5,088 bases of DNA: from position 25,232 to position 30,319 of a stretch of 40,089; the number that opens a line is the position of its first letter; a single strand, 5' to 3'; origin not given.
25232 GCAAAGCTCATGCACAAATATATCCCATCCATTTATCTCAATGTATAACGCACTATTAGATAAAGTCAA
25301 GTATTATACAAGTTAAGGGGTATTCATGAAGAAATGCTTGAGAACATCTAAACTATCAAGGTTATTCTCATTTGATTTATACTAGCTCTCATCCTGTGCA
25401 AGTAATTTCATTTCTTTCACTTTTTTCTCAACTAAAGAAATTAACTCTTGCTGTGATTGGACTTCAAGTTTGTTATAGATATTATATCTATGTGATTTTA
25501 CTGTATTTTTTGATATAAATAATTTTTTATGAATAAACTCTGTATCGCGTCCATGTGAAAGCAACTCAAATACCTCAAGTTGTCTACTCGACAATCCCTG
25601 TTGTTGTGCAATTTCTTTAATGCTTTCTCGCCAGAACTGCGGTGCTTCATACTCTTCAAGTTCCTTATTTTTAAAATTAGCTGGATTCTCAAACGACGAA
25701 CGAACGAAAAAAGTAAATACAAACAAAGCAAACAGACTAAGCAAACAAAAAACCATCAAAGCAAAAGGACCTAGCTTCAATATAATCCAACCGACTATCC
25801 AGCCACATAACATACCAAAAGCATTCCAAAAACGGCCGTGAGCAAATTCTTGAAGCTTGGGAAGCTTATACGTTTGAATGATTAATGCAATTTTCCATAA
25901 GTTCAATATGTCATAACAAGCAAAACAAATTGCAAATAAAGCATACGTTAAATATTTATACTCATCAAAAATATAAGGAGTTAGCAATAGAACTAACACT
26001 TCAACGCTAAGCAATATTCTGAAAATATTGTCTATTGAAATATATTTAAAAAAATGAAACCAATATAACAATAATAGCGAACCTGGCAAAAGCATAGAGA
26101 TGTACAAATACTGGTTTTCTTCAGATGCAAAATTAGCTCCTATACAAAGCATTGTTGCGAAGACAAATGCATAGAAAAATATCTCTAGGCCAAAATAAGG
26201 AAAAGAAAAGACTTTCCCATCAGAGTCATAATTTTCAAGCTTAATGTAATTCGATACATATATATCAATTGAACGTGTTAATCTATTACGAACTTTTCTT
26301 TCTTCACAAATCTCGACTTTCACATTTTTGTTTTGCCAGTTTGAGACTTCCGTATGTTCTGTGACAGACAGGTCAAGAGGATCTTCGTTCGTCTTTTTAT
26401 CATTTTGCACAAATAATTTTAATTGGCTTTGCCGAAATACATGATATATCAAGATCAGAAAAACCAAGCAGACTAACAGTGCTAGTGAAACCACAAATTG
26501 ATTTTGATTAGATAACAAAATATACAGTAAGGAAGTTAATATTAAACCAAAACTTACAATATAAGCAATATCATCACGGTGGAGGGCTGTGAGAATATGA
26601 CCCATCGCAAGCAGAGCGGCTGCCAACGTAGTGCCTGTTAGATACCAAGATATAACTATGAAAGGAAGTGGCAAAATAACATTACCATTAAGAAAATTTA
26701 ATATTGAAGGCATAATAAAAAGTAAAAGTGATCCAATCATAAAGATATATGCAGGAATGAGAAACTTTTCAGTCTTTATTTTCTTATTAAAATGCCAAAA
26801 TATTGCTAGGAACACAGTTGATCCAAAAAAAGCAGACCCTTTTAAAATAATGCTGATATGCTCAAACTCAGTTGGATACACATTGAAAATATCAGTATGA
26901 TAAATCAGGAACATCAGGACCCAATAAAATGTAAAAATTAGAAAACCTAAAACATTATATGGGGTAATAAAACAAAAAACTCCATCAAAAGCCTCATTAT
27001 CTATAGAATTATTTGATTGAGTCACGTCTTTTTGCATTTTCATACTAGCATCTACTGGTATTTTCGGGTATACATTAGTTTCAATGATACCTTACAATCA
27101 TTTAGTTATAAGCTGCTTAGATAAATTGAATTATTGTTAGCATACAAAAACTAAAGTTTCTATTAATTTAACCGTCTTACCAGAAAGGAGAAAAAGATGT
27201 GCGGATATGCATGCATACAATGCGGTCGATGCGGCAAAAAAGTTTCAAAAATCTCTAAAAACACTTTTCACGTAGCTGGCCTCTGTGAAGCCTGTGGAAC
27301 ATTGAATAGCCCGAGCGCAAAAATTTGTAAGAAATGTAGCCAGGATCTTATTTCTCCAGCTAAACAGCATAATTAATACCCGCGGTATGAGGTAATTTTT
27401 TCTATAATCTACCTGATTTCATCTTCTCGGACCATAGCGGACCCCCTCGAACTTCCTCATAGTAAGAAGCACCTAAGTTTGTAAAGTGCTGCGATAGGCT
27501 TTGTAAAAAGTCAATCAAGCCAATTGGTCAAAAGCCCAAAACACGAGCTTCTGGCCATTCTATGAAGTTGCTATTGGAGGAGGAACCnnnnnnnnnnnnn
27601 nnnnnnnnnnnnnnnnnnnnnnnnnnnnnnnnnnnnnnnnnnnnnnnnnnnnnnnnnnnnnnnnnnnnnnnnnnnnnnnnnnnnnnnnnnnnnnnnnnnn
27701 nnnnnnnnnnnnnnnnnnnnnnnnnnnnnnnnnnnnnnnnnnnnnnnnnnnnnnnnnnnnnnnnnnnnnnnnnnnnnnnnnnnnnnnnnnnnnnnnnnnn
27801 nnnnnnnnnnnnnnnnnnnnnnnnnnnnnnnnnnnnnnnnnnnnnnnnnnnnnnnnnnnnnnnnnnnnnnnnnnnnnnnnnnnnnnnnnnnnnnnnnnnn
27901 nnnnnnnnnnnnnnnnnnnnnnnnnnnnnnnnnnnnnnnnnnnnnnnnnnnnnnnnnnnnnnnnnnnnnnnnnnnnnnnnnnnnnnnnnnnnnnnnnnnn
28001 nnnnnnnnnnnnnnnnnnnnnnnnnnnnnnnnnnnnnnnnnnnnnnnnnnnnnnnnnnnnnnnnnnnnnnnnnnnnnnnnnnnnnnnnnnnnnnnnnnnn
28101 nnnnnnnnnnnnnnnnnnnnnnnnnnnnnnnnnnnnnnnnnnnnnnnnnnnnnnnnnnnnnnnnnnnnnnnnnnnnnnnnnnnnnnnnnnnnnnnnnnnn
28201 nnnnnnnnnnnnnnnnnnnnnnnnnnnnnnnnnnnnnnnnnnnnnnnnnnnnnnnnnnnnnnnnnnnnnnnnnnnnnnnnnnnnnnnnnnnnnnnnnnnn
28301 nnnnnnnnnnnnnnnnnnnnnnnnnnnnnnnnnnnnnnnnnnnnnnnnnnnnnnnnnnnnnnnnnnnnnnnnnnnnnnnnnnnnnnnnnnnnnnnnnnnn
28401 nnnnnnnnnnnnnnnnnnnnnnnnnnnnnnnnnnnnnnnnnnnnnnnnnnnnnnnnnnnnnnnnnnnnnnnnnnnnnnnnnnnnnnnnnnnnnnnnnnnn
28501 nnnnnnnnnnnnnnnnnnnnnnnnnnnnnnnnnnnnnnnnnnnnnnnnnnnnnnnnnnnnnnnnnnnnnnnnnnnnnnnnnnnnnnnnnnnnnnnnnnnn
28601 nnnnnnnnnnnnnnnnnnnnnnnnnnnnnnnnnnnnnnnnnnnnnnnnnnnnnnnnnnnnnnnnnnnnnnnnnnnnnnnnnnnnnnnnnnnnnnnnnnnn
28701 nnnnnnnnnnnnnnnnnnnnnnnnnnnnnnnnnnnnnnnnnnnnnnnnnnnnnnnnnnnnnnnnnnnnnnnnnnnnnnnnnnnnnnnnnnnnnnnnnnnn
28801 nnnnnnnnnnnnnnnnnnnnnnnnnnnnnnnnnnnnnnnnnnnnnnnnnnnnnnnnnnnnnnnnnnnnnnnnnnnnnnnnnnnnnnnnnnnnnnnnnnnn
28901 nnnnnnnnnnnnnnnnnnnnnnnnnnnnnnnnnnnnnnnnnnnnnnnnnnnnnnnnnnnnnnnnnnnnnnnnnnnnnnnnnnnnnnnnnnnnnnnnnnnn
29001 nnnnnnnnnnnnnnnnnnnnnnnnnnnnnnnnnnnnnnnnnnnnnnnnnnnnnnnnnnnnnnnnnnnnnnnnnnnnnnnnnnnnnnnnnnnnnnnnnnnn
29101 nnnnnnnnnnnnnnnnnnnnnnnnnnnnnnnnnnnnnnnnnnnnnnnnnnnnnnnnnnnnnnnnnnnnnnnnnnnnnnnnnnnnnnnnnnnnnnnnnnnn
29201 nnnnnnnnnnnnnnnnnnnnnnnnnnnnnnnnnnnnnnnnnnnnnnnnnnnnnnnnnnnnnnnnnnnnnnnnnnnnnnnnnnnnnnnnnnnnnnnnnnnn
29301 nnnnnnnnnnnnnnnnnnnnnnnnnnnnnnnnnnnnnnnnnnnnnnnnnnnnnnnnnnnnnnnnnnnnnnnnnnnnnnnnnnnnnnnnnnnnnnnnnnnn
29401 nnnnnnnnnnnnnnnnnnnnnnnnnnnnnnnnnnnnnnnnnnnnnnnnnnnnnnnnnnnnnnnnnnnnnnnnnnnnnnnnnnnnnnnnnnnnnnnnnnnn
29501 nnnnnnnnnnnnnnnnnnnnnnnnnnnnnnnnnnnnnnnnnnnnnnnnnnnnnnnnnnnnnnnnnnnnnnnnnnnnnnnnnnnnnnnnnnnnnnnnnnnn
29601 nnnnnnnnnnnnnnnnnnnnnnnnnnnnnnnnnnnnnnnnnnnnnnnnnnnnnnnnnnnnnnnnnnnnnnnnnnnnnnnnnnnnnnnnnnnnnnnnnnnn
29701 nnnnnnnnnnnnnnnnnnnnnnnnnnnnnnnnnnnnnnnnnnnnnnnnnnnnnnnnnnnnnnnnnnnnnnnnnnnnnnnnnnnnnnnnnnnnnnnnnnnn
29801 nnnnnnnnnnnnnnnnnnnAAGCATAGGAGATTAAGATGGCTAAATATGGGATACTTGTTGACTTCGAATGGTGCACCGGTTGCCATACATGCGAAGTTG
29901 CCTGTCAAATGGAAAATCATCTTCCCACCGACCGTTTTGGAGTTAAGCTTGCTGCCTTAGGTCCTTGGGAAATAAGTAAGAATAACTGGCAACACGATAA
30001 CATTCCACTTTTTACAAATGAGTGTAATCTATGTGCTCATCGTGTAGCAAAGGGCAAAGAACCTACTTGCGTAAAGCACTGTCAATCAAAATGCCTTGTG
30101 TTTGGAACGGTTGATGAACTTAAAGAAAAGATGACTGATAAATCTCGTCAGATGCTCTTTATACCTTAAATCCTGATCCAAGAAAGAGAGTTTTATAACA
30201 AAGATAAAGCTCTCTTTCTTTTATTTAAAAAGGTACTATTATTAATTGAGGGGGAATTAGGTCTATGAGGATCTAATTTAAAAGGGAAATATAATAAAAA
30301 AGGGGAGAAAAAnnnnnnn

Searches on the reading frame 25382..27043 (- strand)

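Call 3: search_protein_families(library=pfam, proteins=[window:25382-27043:-], max_evalue=0.01)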
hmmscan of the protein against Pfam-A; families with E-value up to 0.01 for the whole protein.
window:25382-27043:- (553 aa): 1 family
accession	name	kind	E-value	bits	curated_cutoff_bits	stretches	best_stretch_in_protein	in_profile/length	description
PF00196.25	GerE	-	2.5e-15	56.3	23.5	1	483-537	2-56/57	Bacterial regulatory proteins, luxR family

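Call 4: search_protein_families(library=ncbifam, proteins=[window:25382-27043:-], max_evalue=0.01)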
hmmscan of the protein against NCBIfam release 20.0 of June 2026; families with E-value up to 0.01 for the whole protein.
window:25382-27043:- (553 aa): 20 families
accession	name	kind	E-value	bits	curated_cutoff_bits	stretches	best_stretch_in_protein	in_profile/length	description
NF047785.1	respo_reg_MadR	equivalog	4.5e-09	36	300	1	478-536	143-201/209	MadR family response regulator transcription factor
NF007505.1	PRK10100.1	equivalog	3.2e-08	33.5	250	1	476-540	137-201/204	biofilm master transcriptional regulator CsgD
NF011896.0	PRK15369.1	equivalog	2.7e-07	30.4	242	1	478-539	144-205/211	two component system response regulator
NF007403.0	PRK09935.1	equivalog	1e-06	28.5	271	1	476-538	142-204/210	fimbria biosynthesis transcriptional regulator FimZ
NF052445.1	RespRegMctR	equivalog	1.1e-06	28.2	300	1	478-537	139-198/205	two-component system response regulator MctR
NF052366.1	photon_PedR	equivalog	1.4e-06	28.4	120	1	484-536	3-55/74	photosynthetic electron transport-dependent transcriptional regulator PedR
NF041232.1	BagY_FevT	exception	3.5e-06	26.1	700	1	478-536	291-349/367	LuxR family transcriptional regulator BagY/FevT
NF007018.1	PRK09483.1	equivalog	5e-06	26.3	280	1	482-538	147-203/217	UvrY/SirA/GacA family response regulator transcription factor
TIGR03020.2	EpsA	equivalog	1.3e-05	25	170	1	470-536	177-243/247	XrtB/PEP-CTERM-associated transcriptional regulator EpsA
NF003420.0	PRK04841.1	equivalog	1.3e-05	23.5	537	1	474-545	829-900/903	HTH-type transcriptional regulator MalT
NF007419.0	PRK09958.1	equivalog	2.4e-05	24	251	1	477-540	137-200/204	acid-sensing system DNA-binding response regulator EvgA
NF011940.0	PRK15411.1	equivalog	0.0001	22.2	162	0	483-534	137-188/207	transcriptional regulator RcsA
NF007935.0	PRK10651.1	equivalog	0.00012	21.4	250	1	479-538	151-210/216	two-component system response regulator NarL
NF038181.1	reg_ATPase_IniR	equivalog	0.00012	20.5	750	1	478-538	761-821/827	isoniazid response ATPase/transcriptional regulator IniR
NF007685.0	PRK10360.1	equivalog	0.00079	19.3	258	1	479-535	133-189/196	response regulator transcription factor UhpA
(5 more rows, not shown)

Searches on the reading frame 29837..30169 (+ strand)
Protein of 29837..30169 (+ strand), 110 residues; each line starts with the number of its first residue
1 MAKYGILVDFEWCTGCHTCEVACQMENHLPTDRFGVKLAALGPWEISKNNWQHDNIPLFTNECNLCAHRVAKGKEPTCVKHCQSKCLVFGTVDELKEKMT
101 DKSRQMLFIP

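Call 26: search_protein_families(library=pfam, proteins=[window:29837-30169:+], max_evalue=0.001)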
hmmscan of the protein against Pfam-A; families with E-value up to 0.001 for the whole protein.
window:29837-30169:+ (110 aa): 3 families
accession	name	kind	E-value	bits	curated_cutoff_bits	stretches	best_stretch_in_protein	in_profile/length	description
PF13247.11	Fer4_11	-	3.1e-07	31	26.2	1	41-91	53-99/100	4Fe-4S dicluster domain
PF12797.12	Fer4_2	-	2.7e-05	24.3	24.5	1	5-23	2-20/22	4Fe-4S binding domain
PF00037.32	Fer4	-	0.00056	20.1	21.1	1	7-24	2-19/24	4Fe-4S binding domain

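Call 73: search_protein_families(library=ncbifam, proteins=[window:29837-30169:+], max_evalue=0.000001)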
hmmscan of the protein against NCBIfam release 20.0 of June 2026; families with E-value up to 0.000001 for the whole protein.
window:29837-30169:+ (110 aa): 12 families
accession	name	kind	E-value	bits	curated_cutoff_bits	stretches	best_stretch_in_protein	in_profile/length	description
TIGR02951.1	DMSO_dmsB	equivalog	3e-16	59.9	214.1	1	61-99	122-160/161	DMSO/selenate family reductase complex B subunit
NF045715.1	sulf_resp_HmcB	equivalog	4.7e-14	52.2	420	1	43-99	150-205/307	sulfate respiration complex iron-sulfur protein HmcB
TIGR01582.1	FDH-beta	equivalog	4.5e-13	48.9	334.7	1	60-100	150-190/283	formate dehydrogenase subunit beta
NF041715.1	arsenate_red_ArrB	equivalog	3.9e-12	46.2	450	0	60-98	161-199/233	arsenate respiratory reductase iron-sulfur subunit ArrB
NF011569.0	PRK14993.1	equivalog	8.6e-11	41.7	416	0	3-36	43-76/244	tetrathionate reductase subunit TtrB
NF045797.1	DsrO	equivalog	1.1e-09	38.1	200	1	6-99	128-209/235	sulfate reduction electron transfer complex DsrMKJOP subunit DsrO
NF008134.0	PRK10882.1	equivalog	7.3e-09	35.1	263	0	43-99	157-215/329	hydrogenase 2 operon protein HybA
NF038355.1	FDH3_beta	equivalog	1.1e-08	35.3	240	0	66-102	138-174/180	formate dehydrogenase FDH3 subunit beta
TIGR03149.1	cyt_nit_nrfC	equivalog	2.8e-08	33.4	377.6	0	61-102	152-194/225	cytochrome c nitrite reductase Fe-S protein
NF007658.0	PRK10330.1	equivalog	1.3e-07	31.3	260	0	6-27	5-26/181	electron transport protein HydN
NF041782.1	mnquin_red_QrcC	equivalog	1.7e-07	31.1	400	0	4-32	1-29/239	menaquinone reductase iron-sulfur cluster-binding subunit QrcC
TIGR03478.1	DMSO_red_II_bet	subfamily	1.7e-07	30.5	480.7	0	60-97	188-225/321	DMSO reductase family type II enzyme, iron-sulfur subunit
